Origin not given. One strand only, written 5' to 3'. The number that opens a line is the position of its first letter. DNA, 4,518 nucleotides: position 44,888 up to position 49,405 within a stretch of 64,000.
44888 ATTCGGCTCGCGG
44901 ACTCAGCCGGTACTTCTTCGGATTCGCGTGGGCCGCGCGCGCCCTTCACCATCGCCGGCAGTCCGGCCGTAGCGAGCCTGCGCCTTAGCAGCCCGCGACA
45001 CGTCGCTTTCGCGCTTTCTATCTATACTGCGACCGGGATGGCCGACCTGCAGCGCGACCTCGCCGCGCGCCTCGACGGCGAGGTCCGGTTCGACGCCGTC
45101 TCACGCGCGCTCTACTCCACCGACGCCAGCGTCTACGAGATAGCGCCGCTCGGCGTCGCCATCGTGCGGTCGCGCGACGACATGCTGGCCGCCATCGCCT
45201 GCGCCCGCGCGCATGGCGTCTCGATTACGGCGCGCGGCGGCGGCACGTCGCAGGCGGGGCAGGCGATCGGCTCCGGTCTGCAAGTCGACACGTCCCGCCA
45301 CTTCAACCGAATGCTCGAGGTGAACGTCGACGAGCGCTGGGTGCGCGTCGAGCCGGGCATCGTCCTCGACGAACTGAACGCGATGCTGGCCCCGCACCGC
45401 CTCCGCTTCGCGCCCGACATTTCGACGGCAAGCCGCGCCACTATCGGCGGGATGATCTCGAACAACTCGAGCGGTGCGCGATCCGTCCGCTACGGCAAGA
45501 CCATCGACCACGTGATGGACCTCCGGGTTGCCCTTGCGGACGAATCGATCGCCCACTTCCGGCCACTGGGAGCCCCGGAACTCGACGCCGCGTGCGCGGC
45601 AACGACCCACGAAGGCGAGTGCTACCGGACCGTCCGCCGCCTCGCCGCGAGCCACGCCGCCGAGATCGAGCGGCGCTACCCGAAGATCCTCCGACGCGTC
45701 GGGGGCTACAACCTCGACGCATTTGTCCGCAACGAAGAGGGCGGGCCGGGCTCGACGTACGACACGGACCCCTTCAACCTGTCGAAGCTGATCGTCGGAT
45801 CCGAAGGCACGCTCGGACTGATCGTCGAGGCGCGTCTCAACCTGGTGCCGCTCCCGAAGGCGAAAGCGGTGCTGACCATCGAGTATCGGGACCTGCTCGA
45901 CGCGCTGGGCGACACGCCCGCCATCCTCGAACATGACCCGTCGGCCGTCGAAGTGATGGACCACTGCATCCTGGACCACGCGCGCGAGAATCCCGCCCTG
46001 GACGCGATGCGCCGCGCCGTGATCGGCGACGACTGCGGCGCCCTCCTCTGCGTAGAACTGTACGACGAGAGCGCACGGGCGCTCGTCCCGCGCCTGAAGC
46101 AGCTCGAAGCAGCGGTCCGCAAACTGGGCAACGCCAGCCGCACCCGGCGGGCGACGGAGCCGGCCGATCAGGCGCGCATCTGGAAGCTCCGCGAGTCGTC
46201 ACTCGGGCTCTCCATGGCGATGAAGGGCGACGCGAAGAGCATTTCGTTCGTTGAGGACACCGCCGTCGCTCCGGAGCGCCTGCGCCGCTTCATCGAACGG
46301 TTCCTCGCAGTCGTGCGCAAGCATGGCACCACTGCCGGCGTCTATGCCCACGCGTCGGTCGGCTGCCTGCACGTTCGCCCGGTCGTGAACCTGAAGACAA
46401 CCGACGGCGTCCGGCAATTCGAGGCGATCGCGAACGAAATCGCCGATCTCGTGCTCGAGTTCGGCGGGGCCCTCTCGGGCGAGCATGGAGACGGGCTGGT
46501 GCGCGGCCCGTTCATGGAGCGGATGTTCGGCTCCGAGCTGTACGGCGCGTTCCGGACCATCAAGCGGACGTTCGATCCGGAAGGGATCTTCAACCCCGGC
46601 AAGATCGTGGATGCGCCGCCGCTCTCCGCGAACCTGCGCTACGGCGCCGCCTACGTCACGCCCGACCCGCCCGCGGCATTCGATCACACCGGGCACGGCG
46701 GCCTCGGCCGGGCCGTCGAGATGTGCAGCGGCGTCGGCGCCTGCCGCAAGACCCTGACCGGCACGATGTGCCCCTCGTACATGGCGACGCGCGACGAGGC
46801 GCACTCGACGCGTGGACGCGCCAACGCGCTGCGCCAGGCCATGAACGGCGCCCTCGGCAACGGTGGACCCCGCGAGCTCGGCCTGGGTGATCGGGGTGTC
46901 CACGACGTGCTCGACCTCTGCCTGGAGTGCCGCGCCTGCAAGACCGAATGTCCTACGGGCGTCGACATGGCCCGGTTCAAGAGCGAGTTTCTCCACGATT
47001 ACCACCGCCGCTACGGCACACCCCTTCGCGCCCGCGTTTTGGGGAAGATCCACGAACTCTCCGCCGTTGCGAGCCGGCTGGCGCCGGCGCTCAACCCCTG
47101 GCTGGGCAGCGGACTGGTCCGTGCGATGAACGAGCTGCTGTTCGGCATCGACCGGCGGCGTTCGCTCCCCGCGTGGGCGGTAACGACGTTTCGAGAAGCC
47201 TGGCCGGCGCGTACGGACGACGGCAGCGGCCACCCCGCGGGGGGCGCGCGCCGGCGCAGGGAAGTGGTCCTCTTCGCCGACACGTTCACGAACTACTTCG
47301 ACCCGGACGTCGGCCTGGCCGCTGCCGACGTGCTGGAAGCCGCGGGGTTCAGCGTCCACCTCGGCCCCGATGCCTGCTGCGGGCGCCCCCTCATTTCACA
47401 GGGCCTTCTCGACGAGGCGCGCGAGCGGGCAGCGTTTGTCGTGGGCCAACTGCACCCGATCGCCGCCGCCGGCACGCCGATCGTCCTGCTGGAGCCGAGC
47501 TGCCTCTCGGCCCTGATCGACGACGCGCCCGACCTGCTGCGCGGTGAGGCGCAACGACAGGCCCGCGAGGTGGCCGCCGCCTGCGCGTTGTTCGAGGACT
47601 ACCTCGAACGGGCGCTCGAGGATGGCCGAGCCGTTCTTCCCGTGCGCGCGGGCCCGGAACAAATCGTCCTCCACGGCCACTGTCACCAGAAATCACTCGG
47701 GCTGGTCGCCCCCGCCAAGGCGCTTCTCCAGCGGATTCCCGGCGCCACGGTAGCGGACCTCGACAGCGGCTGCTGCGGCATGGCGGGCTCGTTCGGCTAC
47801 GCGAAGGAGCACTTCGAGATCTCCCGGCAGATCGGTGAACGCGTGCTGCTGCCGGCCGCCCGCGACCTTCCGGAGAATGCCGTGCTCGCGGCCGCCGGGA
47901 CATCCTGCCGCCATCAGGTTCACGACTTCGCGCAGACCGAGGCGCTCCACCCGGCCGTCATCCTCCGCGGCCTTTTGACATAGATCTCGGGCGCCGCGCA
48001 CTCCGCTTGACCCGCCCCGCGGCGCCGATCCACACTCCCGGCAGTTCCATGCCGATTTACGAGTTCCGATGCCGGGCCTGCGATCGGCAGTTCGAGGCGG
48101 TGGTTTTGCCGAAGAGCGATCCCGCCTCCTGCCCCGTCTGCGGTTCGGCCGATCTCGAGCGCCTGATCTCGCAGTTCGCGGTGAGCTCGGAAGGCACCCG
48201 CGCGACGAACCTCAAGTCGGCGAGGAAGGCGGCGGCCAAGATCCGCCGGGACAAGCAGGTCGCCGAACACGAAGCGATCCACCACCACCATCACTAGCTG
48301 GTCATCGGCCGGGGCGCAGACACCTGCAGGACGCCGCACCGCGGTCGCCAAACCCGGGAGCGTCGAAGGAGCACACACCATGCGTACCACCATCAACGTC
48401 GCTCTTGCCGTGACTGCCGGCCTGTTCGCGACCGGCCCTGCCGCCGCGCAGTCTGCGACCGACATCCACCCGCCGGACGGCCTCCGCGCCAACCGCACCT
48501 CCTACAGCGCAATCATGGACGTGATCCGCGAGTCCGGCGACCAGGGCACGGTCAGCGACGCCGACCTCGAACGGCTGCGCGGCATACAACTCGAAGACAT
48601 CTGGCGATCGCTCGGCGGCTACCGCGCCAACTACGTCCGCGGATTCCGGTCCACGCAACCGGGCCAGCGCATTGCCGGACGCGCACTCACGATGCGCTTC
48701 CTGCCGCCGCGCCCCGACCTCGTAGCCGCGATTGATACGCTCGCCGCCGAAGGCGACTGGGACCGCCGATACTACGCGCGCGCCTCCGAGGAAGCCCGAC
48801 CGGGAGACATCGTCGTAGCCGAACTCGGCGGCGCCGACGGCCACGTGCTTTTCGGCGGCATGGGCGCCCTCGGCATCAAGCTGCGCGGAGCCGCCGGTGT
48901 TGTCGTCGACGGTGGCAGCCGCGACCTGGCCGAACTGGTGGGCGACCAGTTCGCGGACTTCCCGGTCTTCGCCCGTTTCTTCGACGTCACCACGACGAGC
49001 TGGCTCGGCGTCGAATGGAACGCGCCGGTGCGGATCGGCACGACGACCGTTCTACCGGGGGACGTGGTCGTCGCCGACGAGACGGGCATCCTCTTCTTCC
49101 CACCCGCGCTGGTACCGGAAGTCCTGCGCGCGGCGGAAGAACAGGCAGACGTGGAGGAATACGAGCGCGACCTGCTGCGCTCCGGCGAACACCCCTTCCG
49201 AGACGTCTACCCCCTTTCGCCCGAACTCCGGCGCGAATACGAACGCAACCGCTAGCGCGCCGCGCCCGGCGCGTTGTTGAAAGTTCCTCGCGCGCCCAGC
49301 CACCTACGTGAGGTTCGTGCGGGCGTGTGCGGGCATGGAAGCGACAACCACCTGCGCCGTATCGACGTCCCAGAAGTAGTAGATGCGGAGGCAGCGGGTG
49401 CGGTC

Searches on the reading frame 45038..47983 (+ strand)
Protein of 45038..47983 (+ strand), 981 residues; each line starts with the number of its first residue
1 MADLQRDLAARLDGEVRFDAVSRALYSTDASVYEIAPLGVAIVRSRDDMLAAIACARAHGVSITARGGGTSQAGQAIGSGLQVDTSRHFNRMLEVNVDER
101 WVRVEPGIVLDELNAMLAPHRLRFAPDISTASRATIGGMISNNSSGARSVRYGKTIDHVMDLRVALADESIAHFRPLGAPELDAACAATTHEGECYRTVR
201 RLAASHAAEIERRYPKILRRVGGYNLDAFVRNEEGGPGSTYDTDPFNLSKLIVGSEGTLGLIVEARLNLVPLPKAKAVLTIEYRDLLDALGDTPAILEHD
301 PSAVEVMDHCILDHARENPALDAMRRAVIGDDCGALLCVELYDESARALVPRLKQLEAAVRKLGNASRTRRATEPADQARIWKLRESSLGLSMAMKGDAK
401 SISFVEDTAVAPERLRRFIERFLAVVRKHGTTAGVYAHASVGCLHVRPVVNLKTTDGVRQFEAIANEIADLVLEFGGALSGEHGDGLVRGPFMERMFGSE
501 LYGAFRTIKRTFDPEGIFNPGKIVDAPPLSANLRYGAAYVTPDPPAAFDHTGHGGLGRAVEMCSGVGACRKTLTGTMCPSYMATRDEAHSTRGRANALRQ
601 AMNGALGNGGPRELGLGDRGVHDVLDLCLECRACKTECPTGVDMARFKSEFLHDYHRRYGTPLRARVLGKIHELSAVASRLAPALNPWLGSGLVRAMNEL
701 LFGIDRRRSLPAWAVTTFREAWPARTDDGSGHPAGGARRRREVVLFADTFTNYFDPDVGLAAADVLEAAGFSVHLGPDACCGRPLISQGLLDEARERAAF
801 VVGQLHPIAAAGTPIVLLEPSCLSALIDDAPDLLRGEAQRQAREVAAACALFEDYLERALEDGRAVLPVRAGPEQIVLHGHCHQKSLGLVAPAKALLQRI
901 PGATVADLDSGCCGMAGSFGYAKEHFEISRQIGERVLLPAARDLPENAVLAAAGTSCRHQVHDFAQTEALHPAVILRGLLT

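Call 102: search_protein_families(library=pfam, proteins=[window:45038-47983:+], max_evalue=0.001)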
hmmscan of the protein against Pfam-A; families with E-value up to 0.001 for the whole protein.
window:45038-47983:+ (981 aa): 5 families
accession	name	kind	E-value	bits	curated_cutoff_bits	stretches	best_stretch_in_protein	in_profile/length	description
PF02913.24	FAD-oxidase_C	-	2.4e-51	175.3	21.2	1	272-523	1-248/248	FAD linked oxidases, C-terminal domain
PF01565.28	FAD_binding_4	-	5.7e-35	120.5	26.4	1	37-173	1-137/139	FAD binding domain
PF13183.11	Fer4_8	-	1.1e-09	39.1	27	1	560-642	2-68/68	4Fe-4S dicluster domain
PF13534.11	Fer4_17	-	1.6e-07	32.2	22.2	1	563-643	2-61/61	4Fe-4S dicluster domain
PF02754.22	CCG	-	3.6e-05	24.2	20.6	0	879-960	4-83/85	Cysteine-rich domain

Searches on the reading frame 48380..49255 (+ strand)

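Call 102: search_protein_families(library=pfam, proteins=[window:48380-49255:+], max_evalue=0.001)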
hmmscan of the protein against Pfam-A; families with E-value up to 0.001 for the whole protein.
window:48380-49255:+ (291 aa): 1 family
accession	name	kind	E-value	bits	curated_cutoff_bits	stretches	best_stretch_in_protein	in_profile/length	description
PF03737.21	RraA-like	-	3.5e-24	86.2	24.5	1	71-238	4-151/152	Aldolase/RraA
